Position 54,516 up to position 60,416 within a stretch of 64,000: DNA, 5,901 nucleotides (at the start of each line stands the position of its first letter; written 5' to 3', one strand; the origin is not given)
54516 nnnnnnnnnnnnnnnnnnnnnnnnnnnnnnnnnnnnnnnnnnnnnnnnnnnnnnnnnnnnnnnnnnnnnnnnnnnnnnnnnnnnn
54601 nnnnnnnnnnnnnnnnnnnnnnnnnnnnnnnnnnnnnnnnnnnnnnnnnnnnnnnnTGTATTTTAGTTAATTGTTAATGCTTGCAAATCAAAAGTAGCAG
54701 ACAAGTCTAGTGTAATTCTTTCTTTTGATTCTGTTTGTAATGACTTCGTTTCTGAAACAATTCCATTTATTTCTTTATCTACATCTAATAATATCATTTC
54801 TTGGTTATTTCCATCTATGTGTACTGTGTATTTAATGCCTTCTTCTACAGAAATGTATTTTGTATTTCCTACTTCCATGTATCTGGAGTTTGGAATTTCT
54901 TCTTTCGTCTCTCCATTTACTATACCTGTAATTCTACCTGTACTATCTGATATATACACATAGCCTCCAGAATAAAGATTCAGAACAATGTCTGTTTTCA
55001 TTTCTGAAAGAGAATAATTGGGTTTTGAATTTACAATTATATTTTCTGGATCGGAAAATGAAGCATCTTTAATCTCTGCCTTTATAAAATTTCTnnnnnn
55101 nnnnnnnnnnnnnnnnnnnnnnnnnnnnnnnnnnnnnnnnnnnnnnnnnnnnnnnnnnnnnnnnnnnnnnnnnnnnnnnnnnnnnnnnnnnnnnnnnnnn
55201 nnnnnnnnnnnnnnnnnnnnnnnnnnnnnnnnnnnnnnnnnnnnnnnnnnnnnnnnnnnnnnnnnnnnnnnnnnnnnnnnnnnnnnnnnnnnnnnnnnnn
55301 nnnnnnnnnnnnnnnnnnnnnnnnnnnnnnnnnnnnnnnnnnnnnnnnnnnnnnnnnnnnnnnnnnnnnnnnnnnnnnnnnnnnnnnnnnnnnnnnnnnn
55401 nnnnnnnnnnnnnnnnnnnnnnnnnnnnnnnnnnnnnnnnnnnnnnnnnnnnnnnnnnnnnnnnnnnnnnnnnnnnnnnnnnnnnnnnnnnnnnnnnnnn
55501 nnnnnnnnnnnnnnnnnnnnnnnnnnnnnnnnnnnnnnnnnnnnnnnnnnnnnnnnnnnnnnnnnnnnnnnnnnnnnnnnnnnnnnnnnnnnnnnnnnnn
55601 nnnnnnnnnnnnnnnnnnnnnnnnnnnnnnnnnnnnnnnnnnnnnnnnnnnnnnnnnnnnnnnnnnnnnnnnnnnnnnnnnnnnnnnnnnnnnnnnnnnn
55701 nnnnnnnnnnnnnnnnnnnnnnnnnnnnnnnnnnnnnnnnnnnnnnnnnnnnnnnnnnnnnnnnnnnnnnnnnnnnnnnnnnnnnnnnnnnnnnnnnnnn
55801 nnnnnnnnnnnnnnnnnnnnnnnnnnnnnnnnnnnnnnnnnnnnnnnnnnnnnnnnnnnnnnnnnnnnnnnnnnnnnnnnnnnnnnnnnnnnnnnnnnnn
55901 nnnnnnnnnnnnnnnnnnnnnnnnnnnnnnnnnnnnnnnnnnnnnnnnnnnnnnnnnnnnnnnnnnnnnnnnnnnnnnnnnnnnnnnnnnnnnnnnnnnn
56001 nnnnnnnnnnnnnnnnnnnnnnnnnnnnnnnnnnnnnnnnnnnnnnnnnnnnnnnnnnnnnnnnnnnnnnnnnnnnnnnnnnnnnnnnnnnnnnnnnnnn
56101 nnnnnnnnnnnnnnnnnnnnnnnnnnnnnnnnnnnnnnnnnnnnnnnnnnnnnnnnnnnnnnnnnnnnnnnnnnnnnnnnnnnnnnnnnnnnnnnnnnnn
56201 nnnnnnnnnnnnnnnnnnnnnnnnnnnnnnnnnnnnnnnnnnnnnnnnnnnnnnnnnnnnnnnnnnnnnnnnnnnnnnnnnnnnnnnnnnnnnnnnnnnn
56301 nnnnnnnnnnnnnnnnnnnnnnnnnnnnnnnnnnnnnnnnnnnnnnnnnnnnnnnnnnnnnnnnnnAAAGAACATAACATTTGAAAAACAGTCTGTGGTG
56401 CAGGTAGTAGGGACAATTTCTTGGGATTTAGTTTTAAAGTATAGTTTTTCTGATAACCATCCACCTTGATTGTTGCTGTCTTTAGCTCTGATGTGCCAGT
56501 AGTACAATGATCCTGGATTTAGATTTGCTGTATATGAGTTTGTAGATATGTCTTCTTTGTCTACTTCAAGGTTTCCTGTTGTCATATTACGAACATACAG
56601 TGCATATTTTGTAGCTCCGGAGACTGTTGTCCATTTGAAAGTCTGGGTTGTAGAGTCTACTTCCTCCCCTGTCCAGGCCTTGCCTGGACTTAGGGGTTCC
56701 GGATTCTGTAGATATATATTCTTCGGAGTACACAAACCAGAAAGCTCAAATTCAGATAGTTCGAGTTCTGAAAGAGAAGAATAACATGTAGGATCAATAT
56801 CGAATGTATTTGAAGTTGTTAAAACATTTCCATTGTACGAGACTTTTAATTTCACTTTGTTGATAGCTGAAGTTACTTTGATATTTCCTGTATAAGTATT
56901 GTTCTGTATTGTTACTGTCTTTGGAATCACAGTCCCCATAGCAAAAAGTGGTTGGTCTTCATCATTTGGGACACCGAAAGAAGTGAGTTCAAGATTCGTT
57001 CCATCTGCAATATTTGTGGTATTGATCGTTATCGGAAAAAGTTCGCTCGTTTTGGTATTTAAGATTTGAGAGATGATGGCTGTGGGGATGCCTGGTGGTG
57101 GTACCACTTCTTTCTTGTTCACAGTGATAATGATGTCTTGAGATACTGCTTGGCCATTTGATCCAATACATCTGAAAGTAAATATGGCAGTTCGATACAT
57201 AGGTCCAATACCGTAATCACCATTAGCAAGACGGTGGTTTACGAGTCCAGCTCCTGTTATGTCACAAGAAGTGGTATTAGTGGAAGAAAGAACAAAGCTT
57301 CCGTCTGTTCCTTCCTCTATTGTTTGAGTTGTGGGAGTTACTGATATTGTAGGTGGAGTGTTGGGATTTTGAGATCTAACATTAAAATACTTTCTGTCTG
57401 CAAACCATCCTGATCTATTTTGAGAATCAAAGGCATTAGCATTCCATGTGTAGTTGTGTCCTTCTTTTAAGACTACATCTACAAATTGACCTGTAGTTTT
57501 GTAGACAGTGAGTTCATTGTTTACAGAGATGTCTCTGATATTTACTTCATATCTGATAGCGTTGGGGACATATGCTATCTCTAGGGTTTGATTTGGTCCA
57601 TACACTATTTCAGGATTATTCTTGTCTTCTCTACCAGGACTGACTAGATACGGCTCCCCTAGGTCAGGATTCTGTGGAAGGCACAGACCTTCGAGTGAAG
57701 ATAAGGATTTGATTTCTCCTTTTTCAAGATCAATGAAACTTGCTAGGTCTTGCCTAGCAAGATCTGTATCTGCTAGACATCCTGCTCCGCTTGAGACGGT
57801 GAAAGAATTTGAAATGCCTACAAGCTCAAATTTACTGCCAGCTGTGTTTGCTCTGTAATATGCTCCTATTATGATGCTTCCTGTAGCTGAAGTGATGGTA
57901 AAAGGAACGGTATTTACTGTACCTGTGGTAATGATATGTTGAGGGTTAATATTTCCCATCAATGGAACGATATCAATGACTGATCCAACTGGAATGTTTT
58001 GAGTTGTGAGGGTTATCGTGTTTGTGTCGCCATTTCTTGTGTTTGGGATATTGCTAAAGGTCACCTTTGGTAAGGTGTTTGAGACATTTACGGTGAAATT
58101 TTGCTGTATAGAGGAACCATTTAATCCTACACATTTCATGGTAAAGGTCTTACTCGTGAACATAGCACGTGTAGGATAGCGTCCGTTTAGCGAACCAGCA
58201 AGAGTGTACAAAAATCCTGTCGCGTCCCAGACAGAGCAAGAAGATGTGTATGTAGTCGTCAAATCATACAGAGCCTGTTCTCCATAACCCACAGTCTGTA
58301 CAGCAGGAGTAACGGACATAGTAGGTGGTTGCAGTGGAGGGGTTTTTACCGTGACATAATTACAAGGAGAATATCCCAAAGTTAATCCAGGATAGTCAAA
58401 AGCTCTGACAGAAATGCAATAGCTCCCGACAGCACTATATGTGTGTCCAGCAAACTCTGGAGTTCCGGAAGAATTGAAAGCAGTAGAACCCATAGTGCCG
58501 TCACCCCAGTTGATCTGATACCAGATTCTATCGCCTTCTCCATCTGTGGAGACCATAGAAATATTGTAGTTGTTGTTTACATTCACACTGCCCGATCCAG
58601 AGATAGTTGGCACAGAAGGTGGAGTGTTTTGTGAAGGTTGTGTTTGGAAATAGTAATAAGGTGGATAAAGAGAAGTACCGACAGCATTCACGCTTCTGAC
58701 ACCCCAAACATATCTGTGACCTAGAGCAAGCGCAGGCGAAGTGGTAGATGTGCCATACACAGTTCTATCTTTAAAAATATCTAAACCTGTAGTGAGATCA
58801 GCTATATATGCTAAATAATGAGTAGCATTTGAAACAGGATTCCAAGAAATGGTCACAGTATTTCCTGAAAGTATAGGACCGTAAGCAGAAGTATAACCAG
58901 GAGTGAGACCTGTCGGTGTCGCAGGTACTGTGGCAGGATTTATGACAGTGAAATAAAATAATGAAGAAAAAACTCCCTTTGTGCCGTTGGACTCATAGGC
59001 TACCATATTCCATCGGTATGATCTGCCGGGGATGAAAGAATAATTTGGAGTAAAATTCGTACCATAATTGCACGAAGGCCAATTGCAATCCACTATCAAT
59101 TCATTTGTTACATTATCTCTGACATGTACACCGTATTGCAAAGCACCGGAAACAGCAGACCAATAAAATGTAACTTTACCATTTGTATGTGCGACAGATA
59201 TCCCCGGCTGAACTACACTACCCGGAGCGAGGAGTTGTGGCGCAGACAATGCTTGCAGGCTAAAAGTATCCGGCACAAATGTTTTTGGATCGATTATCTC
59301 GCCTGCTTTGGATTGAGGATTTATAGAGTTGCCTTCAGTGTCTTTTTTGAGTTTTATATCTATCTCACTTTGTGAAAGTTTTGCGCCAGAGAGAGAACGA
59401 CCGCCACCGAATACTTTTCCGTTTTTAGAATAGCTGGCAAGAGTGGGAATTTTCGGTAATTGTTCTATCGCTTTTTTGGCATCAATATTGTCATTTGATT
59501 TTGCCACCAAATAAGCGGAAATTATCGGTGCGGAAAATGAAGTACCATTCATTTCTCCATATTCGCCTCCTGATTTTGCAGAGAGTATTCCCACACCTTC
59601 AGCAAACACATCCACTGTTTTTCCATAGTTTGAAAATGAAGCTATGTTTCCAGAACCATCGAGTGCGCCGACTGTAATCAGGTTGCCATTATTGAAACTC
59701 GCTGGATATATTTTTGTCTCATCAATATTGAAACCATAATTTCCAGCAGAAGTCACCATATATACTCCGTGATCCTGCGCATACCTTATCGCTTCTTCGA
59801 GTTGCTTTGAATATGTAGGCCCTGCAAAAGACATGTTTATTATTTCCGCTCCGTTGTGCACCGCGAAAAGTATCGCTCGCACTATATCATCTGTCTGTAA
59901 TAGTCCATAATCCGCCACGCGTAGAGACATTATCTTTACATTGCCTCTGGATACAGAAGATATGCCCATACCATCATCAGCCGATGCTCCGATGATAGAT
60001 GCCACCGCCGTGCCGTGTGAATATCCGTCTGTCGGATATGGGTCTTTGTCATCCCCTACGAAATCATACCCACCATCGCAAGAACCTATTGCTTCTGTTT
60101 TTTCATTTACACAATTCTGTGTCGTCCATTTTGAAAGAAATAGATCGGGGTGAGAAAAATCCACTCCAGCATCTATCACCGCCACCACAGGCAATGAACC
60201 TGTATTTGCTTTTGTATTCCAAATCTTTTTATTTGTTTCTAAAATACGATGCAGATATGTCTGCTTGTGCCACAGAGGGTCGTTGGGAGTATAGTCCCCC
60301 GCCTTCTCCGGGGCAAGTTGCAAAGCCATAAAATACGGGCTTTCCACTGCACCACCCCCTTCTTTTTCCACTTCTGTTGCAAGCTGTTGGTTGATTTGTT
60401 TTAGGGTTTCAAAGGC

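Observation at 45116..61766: Tandem array of three paralogous giant secreted proteins (S8 protease / lipase-like / PKD / FIVAR / FN3 domains), each paired with a small membrane protein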

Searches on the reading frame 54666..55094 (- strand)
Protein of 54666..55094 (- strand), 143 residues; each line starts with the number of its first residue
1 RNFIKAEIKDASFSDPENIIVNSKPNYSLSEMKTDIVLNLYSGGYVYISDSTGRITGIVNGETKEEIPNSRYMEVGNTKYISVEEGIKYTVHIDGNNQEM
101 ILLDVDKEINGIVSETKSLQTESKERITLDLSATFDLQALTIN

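Call 18: search_protein_families(library=pfam, proteins=[window:54666-55094:-], max_evalue=10)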
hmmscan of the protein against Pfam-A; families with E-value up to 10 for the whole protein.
window:54666-55094:- (143 aa): 1 family
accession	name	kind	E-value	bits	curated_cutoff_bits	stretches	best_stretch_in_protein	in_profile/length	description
PF23951.1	DUF7282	-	0.063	13.9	27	1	39-84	21-60/112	Domain of unknown function (DUF7282)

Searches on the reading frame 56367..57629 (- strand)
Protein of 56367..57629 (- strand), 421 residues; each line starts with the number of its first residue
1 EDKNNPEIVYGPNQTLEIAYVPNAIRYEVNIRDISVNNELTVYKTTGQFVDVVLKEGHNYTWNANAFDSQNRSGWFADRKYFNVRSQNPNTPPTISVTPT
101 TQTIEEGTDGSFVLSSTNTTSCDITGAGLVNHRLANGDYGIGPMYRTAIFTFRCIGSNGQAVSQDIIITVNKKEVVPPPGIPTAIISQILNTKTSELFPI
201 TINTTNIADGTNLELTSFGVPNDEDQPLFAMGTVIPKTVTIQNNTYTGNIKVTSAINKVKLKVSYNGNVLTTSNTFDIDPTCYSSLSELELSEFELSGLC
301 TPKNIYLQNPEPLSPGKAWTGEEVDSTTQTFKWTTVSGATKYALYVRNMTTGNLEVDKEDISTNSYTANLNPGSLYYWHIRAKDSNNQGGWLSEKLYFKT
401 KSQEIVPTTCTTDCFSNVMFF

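Call 18: search_protein_families(library=pfam, proteins=[window:56367-57629:-], max_evalue=10)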
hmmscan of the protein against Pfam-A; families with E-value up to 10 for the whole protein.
window:56367-57629:- (421 aa): 4 families
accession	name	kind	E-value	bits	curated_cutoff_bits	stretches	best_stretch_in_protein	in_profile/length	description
PF00041.27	fn3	-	0.0041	17.7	25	1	322-390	9-76/84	Fibronectin type III domain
PF25788.1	Ig_Rha78A_N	-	0.046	14.4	27.4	1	325-400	16-101/105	Rha78A-like, N-terminal immunoglobulin domain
PF14728.12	PTHB1_GAE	-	0.06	14.3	27.4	1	247-304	7-65/88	PTHB1 GAE domain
PF21446.3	Gp34_trimer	-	3.1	8.8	27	0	325-369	20-65/116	Long-tail fiber proximal subunit, C-terminal, trimerization domain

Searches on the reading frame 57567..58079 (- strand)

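Call 18: search_protein_families(library=pfam, proteins=[window:57567-58079:-], max_evalue=10)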
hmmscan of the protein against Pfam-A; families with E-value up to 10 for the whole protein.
window:57567-58079:- (171 aa): 1 family
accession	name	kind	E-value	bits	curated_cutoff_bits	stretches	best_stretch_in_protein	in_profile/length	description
PF20487.3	DUF6726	-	0.4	11.1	27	1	31-43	31-43/58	Family of unknown function (DUF6726)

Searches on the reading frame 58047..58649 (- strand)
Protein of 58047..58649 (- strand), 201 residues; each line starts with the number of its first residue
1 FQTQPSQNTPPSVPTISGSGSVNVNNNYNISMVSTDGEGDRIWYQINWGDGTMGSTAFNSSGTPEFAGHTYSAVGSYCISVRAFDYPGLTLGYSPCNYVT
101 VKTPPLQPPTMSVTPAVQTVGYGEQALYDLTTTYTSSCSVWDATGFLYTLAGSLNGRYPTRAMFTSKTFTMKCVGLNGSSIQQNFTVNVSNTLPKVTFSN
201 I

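Call 18: search_protein_families(library=pfam, proteins=[window:58047-58649:-], max_evalue=10)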
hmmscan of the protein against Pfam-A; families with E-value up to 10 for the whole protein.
window:58047-58649:- (201 aa): 3 families
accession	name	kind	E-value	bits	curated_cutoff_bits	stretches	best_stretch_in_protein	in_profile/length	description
PF00801.26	PKD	-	1.4e-06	28.6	23.5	1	17-86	5-68/80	PKD domain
PF18911.6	PKD_4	-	0.0025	18.3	27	1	9-89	2-74/85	PKD domain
PF05675.17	DUF817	-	0.14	12.2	25.9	1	60-85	97-123/237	Protein of unknown function (DUF817)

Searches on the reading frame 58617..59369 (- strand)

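Call 18: search_protein_families(library=pfam, proteins=[window:58617-59369:-], max_evalue=10)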
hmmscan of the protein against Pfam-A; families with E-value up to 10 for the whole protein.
window:58617-59369:- (251 aa): 1 family
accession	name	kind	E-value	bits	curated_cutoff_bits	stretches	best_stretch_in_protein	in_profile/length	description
PF00041.27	fn3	-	0.012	16.2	25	1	168-233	12-75/84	Fibronectin type III domain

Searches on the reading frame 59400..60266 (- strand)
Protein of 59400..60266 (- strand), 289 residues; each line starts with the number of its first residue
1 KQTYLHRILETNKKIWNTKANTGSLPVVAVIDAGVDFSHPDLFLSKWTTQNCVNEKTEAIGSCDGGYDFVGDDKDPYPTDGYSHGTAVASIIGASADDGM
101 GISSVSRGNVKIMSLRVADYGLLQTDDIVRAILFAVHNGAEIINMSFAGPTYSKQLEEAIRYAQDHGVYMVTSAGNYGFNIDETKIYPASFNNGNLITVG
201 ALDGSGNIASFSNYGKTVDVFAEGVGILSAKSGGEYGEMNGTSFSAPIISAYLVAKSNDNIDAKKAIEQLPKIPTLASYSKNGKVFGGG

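Call 80: search_solved_structures(query=window:59400-60266:-, max_evalue=1e-10, show_alignments=1)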
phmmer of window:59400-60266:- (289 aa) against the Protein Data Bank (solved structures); distinct sequences matched with E-value up to 1e-10: 109 (the best 60 are shown).
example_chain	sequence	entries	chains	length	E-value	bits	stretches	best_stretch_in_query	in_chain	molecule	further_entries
1dbi_A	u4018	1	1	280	2.9e-39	138.3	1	18-285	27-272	AK.1 SERINE PROTEASE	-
3vyv_A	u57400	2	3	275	1.6e-28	103.1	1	64-251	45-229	Subtilisin NAT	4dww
1scj_A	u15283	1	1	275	2.8e-28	102.3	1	64-251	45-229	SUBTILISIN E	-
5gl8_A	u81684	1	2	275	6.6e-28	101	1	64-251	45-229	Subtilisin NAT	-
3whi_A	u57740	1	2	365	6.7e-28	101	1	64-251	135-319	Subtilisin E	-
1mee_A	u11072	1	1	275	7e-28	101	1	64-251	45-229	MESENTERICOPEPTIDASE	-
1s01_A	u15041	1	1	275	9.1e-28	100.6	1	64-251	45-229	Subtilisin BPN'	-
1sbh_A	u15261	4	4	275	1.2e-27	100.2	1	64-251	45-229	SUBTILISIN 8397+1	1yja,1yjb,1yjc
1sbi_A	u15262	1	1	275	1.3e-27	100.1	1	64-251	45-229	SUBTILISIN 8397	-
6pak_A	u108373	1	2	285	1.7e-27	99.7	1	64-251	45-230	Subtilisin E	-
6o44_A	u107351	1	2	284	2.6e-27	99.1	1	64-251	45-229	Nattokinase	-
3vv3_A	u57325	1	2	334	6.1e-27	97.9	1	20-285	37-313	Deseasin MCP-01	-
1aqn_A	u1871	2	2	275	2e-26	96.2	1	20-251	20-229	SUBTILISIN 8324 | SUBTILISIN BPN'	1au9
1sbt_A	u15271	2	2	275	3.5e-26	95.4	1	65-251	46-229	SUBTILISIN BPN' | SUBTILISIN NOVO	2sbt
1ak9_A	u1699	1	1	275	3.8e-26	95.3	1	20-251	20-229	SUBTILISIN 8321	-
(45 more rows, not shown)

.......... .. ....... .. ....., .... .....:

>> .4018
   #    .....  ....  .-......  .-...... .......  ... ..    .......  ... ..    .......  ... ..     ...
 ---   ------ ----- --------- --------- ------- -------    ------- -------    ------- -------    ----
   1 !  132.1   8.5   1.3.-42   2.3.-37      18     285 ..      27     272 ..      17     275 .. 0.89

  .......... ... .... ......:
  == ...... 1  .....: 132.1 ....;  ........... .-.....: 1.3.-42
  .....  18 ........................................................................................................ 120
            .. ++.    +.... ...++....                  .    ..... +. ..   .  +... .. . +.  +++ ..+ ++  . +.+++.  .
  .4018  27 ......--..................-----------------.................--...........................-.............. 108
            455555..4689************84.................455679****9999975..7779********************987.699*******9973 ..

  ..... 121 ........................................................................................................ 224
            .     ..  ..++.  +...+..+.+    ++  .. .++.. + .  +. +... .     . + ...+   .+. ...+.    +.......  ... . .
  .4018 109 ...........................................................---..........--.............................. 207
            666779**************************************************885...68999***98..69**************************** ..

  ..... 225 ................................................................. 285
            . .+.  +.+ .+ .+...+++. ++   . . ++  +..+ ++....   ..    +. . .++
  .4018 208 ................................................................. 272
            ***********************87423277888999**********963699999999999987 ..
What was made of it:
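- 59508..60191 (-): Peptidase_S8 domain of C (res 526-753). Asp (VIDAGVD), His (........), oxyanion Asn (SAGNYG) and Ser (GTSFSAP) are all present. Alignment to Ak.1 protease 1dbi, E 3e-39, with the catalytic residues aligned (call 80).
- Checked: The S8 Asp, His, Asn and Ser align to Ak.1 protease 1dbi (call 80).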
